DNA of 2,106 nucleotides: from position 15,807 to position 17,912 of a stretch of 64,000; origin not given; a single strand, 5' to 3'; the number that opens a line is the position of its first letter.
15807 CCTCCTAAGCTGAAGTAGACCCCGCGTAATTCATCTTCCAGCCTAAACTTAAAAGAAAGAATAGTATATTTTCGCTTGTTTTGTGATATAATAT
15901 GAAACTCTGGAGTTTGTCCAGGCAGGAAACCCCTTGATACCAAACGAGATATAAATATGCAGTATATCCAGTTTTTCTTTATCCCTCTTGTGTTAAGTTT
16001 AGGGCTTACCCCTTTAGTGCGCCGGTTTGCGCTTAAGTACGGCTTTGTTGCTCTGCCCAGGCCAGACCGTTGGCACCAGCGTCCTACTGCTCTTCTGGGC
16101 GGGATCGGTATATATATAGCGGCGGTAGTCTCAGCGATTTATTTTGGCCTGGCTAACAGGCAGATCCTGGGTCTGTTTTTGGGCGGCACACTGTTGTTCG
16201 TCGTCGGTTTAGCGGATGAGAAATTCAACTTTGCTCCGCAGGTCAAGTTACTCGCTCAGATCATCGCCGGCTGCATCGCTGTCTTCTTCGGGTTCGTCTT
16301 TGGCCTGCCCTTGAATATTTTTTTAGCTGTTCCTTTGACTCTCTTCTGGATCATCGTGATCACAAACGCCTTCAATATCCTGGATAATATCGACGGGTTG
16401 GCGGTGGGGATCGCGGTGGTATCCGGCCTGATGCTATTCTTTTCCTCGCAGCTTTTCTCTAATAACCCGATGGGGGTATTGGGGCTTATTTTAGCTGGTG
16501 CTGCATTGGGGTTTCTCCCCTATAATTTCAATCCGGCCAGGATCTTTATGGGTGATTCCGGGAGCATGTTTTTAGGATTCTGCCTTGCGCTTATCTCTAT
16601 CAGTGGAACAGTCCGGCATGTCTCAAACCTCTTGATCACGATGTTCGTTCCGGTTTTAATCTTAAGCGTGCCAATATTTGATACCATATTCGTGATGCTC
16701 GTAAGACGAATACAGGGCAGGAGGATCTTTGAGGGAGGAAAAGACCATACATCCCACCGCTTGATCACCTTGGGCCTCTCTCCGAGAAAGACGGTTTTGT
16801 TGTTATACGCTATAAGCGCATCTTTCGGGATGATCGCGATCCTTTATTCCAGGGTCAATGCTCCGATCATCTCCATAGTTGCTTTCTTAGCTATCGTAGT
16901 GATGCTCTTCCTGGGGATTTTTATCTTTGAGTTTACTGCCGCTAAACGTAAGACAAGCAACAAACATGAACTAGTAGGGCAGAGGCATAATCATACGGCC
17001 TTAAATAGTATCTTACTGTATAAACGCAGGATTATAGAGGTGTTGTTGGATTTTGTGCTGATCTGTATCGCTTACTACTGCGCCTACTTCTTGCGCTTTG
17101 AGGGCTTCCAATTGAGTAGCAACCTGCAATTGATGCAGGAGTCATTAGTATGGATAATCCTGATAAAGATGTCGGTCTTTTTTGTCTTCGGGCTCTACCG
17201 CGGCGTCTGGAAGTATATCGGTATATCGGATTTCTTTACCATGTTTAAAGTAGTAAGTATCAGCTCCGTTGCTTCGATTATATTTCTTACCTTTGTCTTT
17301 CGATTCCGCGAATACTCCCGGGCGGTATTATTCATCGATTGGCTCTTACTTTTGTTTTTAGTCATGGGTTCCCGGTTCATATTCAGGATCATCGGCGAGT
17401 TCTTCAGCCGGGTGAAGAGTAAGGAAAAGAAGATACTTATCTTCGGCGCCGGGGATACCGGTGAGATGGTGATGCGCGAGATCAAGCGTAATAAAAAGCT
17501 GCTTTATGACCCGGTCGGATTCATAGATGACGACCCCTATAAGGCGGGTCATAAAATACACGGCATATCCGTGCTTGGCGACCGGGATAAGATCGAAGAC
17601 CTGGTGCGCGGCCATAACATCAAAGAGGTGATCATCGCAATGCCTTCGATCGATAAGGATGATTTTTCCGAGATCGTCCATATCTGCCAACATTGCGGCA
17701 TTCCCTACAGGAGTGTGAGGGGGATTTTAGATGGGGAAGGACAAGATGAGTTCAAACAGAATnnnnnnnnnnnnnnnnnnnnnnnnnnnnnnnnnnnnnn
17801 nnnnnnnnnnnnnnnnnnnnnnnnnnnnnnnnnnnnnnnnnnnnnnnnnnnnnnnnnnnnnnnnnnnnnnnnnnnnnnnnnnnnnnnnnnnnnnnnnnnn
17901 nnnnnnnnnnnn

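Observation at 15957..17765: Initiating transferase with chimeric architecture: WecA/MraY-type PNPT catalytic domain followed by a WbaP/WbpM-type CoA-binding domain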

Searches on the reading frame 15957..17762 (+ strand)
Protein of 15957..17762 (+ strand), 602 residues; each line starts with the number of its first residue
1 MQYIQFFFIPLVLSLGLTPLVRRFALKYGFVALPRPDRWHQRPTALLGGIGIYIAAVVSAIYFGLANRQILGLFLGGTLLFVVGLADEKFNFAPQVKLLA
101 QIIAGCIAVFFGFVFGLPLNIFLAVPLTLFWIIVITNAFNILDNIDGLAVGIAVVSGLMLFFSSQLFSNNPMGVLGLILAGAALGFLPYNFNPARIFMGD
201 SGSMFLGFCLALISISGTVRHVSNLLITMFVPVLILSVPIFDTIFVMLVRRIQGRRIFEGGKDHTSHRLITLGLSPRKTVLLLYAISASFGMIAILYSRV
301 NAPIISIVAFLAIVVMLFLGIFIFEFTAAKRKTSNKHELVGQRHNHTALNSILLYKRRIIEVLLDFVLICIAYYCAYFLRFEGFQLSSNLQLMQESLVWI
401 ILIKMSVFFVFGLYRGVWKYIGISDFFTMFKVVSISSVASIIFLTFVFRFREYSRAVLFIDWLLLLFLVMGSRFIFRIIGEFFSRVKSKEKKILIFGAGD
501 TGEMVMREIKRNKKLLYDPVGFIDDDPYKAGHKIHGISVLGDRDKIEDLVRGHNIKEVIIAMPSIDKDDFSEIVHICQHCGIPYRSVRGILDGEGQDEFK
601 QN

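Call 3: search_protein_families(library=pfam, proteins=[window:15957-17762:+], max_evalue=1)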
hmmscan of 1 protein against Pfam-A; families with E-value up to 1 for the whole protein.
window:15957-17762:+ (602 aa): 5 families
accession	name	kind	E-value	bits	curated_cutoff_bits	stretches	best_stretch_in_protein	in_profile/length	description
PF00953.26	Glycos_transf_4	-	1e-32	113.8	27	1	71-217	2-159/160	Glycosyl transferase family 4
PF13727.12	CoA_binding_3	-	2.9e-18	66.9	25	1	435-583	26-170/175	CoA-binding domain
PF17836.7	PglD_N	-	6.4e-06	27.1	23.4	1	492-562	1-65/78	PglD N-terminal domain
PF02629.25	CoA_binding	-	0.0021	19.2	22.3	1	489-564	2-73/97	CoA binding domain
PF12666.12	PrgI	-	0.023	15.7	27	1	270-330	13-65/91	PrgI family protein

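Call 4: search_protein_families(library=ncbifam, proteins=[window:15957-17762:+], max_evalue=1)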
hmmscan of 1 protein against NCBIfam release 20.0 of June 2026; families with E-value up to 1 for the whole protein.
window:15957-17762:+ (602 aa): 12 families
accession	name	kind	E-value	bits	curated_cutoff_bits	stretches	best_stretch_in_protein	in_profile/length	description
TIGR03025.1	EPS_sugtrans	subfamily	4e-29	102.1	295.55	1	363-590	1-224/445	exopolysaccharide biosynthesis polyprenyl glycosylphosphotransferase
TIGR02380.1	ECA_wecA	exception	6.3e-29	101.2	326.05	1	14-319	11-331/346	UDP-N-acetylglucosamine--undecaprenyl-phosphate N-acetylglucosaminephosphotransferase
TIGR03023.1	WcaJ_sugtrans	equivalog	8.1e-27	94.6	410.75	1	363-585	1-224/453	undecaprenyl-phosphate glucose phosphotransferase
NF053644.1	MraY_archaea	equivalog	2.1e-19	70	450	1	82-295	138-340/340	pseudomurein biosynthesis MraY family phospho-N-acetylmuramoyl-pentapeptide-transferase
TIGR03022.1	WbaP_sugtrans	subfamily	1.8e-18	67.1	403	1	362-576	2-210/456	undecaprenyl-phosphate galactose phosphotransferase WbaP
TIGR00445.1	mraY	equivalog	1.8e-14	54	192.05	1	117-296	131-316/321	phospho-N-acetylmuramoyl-pentapeptide-transferase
TIGR03013.1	EpsB_2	subfamily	2.5e-12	46.6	393.35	1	365-562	3-193/443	TIGR03013 family XrtA/PEP-CTERM system glycosyltransferase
TIGR03570.1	NeuD_NnaD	subfamily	4.3e-07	29.7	160.8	1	492-563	1-67/202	NeuD/PglB/VioB family sugar acetyltransferase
NF003995.0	PRK05472.2-4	subfamily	4.5e-06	26.4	126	1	488-565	81-156/213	redox-sensing transcriptional repressor Rex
NF003993.0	PRK05472.2-2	equivalog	2.9e-05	23.7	217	1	489-568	82-159/212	redox-sensing transcriptional repressor Rex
NF003994.0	PRK05472.2-3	equivalog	0.00064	19.1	130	1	489-564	85-158/217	redox-sensing transcriptional repressor Rex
NF003992.0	PRK05472.2-1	equivalog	0.076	12.2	226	1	489-565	97-171/249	redox-sensing transcriptional repressor Rex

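Call 6: find_homologous_proteins(query=window:15957-17762:+)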
Query window:15957-17762:+ (602 aa): 5482 proteins with E <= 0.001 among 8000 candidates; the best 120 are listed.
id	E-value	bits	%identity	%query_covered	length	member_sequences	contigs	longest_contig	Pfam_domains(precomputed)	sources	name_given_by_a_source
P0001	0.0e+0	1315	100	100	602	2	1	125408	PF17836.8,PF13727.13,PF00953.27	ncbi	ncbi:hypothetical protein ACFL1K_00300 [Candidatus Omnitrophota bacterium]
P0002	5.9e-275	932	68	100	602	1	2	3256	PF17836.8,PF13727.13,PF00953.27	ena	-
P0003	2.2e-274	930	68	100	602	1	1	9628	PF17836.8,PF13727.13,PF00953.27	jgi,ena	-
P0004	2.9e-273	926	68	100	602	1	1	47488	PF17836.8,PF13727.13,PF00953.27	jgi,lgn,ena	-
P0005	3.5e-270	916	68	100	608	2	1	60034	PF17836.8,PF13727.13,PF00953.27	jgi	-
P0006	5.0e-268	909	67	100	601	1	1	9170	PF17836.8,PF13727.13,PF00953.27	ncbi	-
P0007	3.7e-267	906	67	100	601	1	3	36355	PF17836.8,PF13727.13,PF00953.27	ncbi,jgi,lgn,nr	ncbi:MAG: hypothetical protein FJZ11_00360 [Candidatus Omnitrophica bacterium]|nr:hypothetical prote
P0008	1.6e-266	904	67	100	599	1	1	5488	PF17836.8,PF13727.13,PF00953.27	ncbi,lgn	-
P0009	1.6e-265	901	67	100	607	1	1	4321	PF17836.8,PF13727.13,PF00953.27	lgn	-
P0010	7.1e-265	898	69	98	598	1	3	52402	PF17836.8,PF13727.13,PF00953.27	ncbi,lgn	-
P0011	1.2e-264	898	67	100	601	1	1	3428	PF13727.13,PF00953.27,PF22674.3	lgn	-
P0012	1.0e-262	891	66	100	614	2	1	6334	PF17836.8,PF13727.13,PF00953.27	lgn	-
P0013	1.1e-262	891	69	98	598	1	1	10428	PF17836.8,PF13727.13,PF00953.27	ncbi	-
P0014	2.1e-262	890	66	100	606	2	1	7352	PF17836.8,PF13727.13,PF00953.27,PF22674.3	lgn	-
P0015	5.7e-261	886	67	98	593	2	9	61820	PF17836.8,PF13727.13,PF00953.27,PF22674.3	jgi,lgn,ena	jgi:UDP-GlcNAc:undecaprenyl-phosphate GlcNAc-1-phosphate transferase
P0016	7.1e-261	885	66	99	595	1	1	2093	PF17836.8,PF13727.13,PF00953.27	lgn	-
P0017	3.6e-260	883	67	98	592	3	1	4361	PF17836.8,PF13727.13,PF00953.27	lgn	-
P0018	7.5e-260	882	68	98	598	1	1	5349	PF17836.8,PF13727.13,PF00953.27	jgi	jgi:UDP-GlcNAc:undecaprenyl-phosphate GlcNAc-1-phosphate transferase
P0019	2.6e-259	880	65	100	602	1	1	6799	PF17836.8,PF13727.13,PF00953.27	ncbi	-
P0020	4.5e-259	879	67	98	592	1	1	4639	PF17836.8,PF13727.13,PF00953.27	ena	-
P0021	8.3e-259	878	66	100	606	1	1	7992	PF17836.8,PF13727.13,PF00953.27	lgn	-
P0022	1.7e-258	877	65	99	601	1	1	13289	PF17836.8,PF13727.13,PF00953.27,PF22674.3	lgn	-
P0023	2.8e-258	877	64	100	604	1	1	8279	PF17836.8,PF13727.13,PF00953.27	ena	-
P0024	1.0e-257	875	66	99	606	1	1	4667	PF17836.8,PF13727.13,PF00953.27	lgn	-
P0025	1.5e-257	874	65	100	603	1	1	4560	PF13727.13,PF00953.27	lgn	-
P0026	1.8e-257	874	67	99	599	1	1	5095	PF17836.8,PF13727.13,PF00953.27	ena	-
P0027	4.5e-257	873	65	100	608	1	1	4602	PF17836.8,PF13727.13,PF00953.27,PF22674.3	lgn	-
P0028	4.8e-257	873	65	100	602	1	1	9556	PF17836.8,PF13727.13,PF00953.27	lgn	-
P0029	8.0e-257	872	65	99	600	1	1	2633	PF17836.8,PF13727.13,PF00953.27,PF22674.3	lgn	-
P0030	1.1e-256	871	65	100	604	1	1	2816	PF13727.13,PF00953.27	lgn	-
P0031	1.5e-256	871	66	99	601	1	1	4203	PF17836.8,PF13727.13,PF00953.27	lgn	-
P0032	2.8e-256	870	64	100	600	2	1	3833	PF13727.13,PF00953.27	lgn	-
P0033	7.3e-256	869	66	99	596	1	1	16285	PF17836.8,PF13727.13,PF00953.27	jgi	-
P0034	9.3e-256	868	64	100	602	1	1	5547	PF13727.13,PF00953.27,PF22674.3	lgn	-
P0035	1.6e-255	867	64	100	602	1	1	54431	PF17836.8,PF13727.13,PF00953.27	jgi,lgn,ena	-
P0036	1.9e-254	864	64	98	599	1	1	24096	PF17836.8,PF13727.13,PF00953.27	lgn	-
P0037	2.4e-254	864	66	99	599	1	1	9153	PF17836.8,PF13727.13,PF00953.27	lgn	-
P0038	2.9e-254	863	65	98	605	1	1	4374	PF17836.8,PF13727.13,PF00953.27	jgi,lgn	-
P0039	4.1e-254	863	65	99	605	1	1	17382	PF17836.8,PF13727.13,PF00953.27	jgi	-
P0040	1.2e-253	861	63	100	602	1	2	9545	PF17836.8,PF13727.13,PF00953.27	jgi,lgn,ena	jgi:UDP-GlcNAc:undecaprenyl-phosphate GlcNAc-1-phosphate transferase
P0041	3.3e-253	860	63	100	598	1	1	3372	PF17836.8,PF13727.13,PF00953.27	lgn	-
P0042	1.1e-252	858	65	100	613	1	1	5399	PF17836.8,PF13727.13,PF00953.27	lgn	-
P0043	2.6e-252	857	64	100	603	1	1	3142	PF13727.13,PF00953.27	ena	-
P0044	5.3e-252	856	63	100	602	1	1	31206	PF17836.8,PF13727.13,PF00953.27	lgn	-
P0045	6.0e-252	856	64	100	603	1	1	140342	PF17836.8,PF13727.13,PF00953.27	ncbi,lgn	-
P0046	1.5e-251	854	64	100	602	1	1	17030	PF17836.8,PF13727.13,PF00953.27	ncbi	ncbi:MAG: hypothetical protein V1828_00655 [Candidatus Omnitrophota bacterium]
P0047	1.5e-251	854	65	98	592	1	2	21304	PF17836.8,PF13727.13,PF00953.27,PF22674.3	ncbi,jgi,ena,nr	ncbi:MAG: hypothetical protein DRP74_03540 [Candidatus Omnitrophota bacterium]|nr:MAG: hypothetical 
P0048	4.2e-251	853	64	100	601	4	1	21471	PF17836.8,PF13727.13,PF00953.27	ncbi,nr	ncbi:MAG: hypothetical protein PHY94_00460 [Candidatus Omnitrophica bacterium]|nr:hypothetical prote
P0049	7.3e-251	852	64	100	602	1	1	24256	PF17836.8,PF13727.13,PF00953.27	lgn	-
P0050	9.2e-251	852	65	97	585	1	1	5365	PF17836.8,PF13727.13,PF00953.27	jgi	-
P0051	1.2e-250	851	63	100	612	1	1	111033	PF17836.8,PF13727.13,PF00953.27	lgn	-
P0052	1.4e-250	851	64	100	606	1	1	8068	PF13727.13,PF00953.27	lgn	-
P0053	1.9e-250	851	64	100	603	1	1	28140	PF17836.8,PF13727.13,PF00953.27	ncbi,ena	-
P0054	5.7e-250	849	63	100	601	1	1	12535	PF17836.8,PF13727.13,PF00953.27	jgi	jgi:UDP-GlcNAc:undecaprenyl-phosphate GlcNAc-1-phosphate transferase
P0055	2.7e-249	847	64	98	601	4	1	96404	PF17836.8,PF13727.13,PF00953.27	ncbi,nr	ncbi:MAG: hypothetical protein PHT31_01005 [Candidatus Omnitrophica bacterium]|nr:hypothetical prote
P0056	5.8e-249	846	67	97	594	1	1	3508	PF17836.8,PF13727.13,PF00953.27,PF22674.3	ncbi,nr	ncbi:MAG: hypothetical protein KKH29_06045, partial [Candidatus Omnitrophica bacterium]|nr:hypotheti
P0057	1.3e-248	845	62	99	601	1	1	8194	PF17836.8,PF13727.13,PF00953.27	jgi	-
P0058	7.0e-248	842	62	100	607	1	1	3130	PF17836.8,PF13727.13,PF00953.27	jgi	-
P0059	1.2e-247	842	63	100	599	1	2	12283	PF17836.8,PF13727.13,PF00953.27,PF22674.3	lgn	-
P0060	2.2e-247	841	64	99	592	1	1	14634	PF17836.8,PF13727.13,PF00953.27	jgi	jgi:UDP-GlcNAc:undecaprenyl-phosphate/decaprenyl-phosphate GlcNAc-1-phosphate transferase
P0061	3.5e-247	840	64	98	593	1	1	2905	PF17836.8,PF13727.13,PF00953.27,PF22674.3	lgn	-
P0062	7.0e-247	839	64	97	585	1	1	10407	PF17836.8,PF13727.13,PF00953.27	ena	-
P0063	9.3e-247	839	61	100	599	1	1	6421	PF17836.8,PF13727.13,PF00953.27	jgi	-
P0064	1.4e-246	838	64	99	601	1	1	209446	PF17836.8,PF13727.13,PF00953.27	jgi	-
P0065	2.1e-246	837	65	98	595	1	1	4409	PF02629.26,PF17836.8,PF13727.13,PF00953.27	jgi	-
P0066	2.6e-246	837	62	100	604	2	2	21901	PF17836.8,PF13727.13,PF00953.27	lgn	-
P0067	3.6e-246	837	62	100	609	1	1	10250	PF17836.8,PF13727.13,PF00953.27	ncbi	-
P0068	5.3e-246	836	62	100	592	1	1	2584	PF17836.8,PF13727.13,PF00953.27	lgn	-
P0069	9.9e-246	835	62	100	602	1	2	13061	PF17836.8,PF13727.13,PF00953.27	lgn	-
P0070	1.2e-245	835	63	99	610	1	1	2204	PF17836.8,PF13727.13,PF00953.27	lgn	-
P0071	1.2e-245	835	63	100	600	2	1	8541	PF17836.8,PF13727.13,PF00953.27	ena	-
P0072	2.2e-245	834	62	100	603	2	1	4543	PF17836.8,PF13727.13,PF00953.27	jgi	-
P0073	2.3e-245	834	62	100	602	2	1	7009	PF17836.8,PF13727.13,PF00953.27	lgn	-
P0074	3.1e-245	834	61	100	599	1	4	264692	PF17836.8,PF13727.13,PF00953.27,PF22674.3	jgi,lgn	-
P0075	6.0e-245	833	62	100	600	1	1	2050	PF17836.8,PF13727.13,PF00953.27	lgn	-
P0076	9.5e-245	832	62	100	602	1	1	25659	PF17836.8,PF13727.13,PF00953.27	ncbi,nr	ncbi:MAG: hypothetical protein NT014_07720 [Candidatus Omnitrophica bacterium]|nr:hypothetical prote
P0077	1.4e-244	831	63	100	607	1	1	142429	PF13727.13,PF00953.27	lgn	-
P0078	1.5e-244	831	63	100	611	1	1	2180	PF17836.8,PF13727.13,PF00953.27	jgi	-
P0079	3.6e-244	830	63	100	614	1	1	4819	PF13727.13,PF00953.27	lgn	-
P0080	3.6e-244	830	63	100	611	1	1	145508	PF17836.8,PF13727.13,PF00953.27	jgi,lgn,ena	-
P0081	4.3e-244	830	62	99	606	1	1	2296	PF17836.8,PF13727.13,PF00953.27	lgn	-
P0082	1.9e-243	828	61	100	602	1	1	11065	PF17836.8,PF13727.13,PF00953.27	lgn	-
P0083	2.4e-243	827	62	100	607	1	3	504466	PF17836.8,PF13727.13,PF00953.27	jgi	-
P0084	2.5e-243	827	63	98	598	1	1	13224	PF17836.8,PF13727.13,PF00953.27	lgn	-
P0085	2.6e-243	827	61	100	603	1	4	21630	PF17836.8,PF13727.13,PF00953.27,PF22674.3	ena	-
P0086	3.3e-243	827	63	100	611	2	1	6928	PF17836.8,PF13727.13,PF00953.27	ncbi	-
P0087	3.7e-243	827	64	98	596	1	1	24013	PF17836.8,PF13727.13,PF00953.27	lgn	-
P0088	5.0e-243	826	62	99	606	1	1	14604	PF17836.8,PF13727.13,PF00953.27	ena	-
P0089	8.2e-243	826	62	100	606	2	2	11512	PF17836.8,PF13727.13,PF00953.27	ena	-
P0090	8.6e-243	826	63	98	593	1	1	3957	PF17836.8,PF13727.13,PF00953.27,PF22674.3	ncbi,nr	ncbi:MAG: hypothetical protein KKE64_01260 [Candidatus Omnitrophica bacterium]|nr:hypothetical prote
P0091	1.0e-242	825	62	100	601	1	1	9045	PF13727.13,PF00953.27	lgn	-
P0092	1.6e-242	825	63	100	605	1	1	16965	PF17836.8,PF13727.13,PF00953.27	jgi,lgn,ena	-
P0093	2.7e-242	824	61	100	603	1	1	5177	PF13727.13,PF00953.27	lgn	-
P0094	1.2e-241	822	63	100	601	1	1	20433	PF13727.13,PF00953.27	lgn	-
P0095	1.5e-241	821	62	99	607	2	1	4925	PF17836.8,PF13727.13,PF00953.27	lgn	-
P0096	2.2e-241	821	61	100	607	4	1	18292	PF17836.8,PF13727.13,PF00953.27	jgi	-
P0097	2.5e-241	821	62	100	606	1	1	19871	PF17836.8,PF13727.13,PF00953.27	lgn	-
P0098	6.6e-241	819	61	96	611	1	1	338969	PF17836.8,PF13727.13,PF00953.27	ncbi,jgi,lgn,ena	ncbi:MAG: hypothetical protein WC510_00870 [Candidatus Omnitrophota bacterium]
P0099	2.0e-240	818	60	100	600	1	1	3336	PF13727.13,PF00953.27,PF22674.3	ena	-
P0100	4.0e-240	817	61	100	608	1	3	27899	PF17836.8,PF13727.13,PF00953.27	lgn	-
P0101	4.6e-240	816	60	100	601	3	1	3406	PF13727.13,PF00953.27,PF22674.3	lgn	-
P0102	9.2e-240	816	61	99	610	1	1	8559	PF17836.8,PF13727.13,PF00953.27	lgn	-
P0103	1.0e-239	815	63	98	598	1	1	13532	PF17836.8,PF13727.13,PF00953.27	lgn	-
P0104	2.0e-239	814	61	100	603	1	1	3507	PF17836.8,PF13727.13,PF00953.27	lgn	-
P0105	5.9e-239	813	61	100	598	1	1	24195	PF17836.8,PF13727.13,PF00953.27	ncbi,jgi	-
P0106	1.3e-238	812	62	98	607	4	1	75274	PF17836.8,PF13727.13,PF00953.27,PF22674.3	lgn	-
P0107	1.3e-238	812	61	99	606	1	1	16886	PF13727.13,PF00953.27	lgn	-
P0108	1.7e-238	811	61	100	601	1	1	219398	PF17836.8,PF13727.13,PF00953.27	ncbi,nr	ncbi:MAG: hypothetical protein PHO70_00635 [Candidatus Omnitrophica bacterium]|nr:hypothetical prote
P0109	1.9e-238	811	62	99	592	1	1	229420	PF17836.8,PF13727.13,PF00953.27,PF22674.3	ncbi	-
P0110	1.9e-238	811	61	100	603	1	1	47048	PF17836.8,PF13727.13,PF00953.27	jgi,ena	-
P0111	3.7e-238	810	62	100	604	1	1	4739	PF17836.8,PF13727.13,PF00953.27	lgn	-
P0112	1.1e-237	809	60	100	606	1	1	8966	PF17836.8,PF13727.13,PF00953.27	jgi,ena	-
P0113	1.4e-237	808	62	99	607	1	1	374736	PF17836.8,PF13727.13,PF00953.27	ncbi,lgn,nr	ncbi:MAG: hypothetical protein PHC54_01000 [Candidatus Omnitrophica bacterium]|nr:hypothetical prote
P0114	2.0e-237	808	61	100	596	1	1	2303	PF13727.13,PF00953.27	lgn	-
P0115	2.3e-237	808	61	99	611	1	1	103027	PF17836.8,PF13727.13,PF00953.27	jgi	-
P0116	2.8e-237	807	60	98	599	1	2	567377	PF17836.8,PF13727.13,PF00953.27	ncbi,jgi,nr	ncbi:MAG: hypothetical protein C4533_04050 [Candidatus Omnitrophota bacterium]|jgi:UDP-GlcNAc:undeca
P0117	4.2e-237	807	60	100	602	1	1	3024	PF17836.8,PF13727.13,PF00953.27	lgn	-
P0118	4.3e-237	807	61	99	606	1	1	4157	PF17836.8,PF13727.13,PF00953.27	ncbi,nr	ncbi:MAG: hypothetical protein JW788_01285, partial [Candidatus Omnitrophica bacterium]|nr:hypotheti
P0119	1.2e-236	805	62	98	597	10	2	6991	PF17836.8,PF13727.13,PF00953.27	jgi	-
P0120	2.5e-236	804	60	100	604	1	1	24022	PF17836.8,PF13727.13,PF00953.27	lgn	-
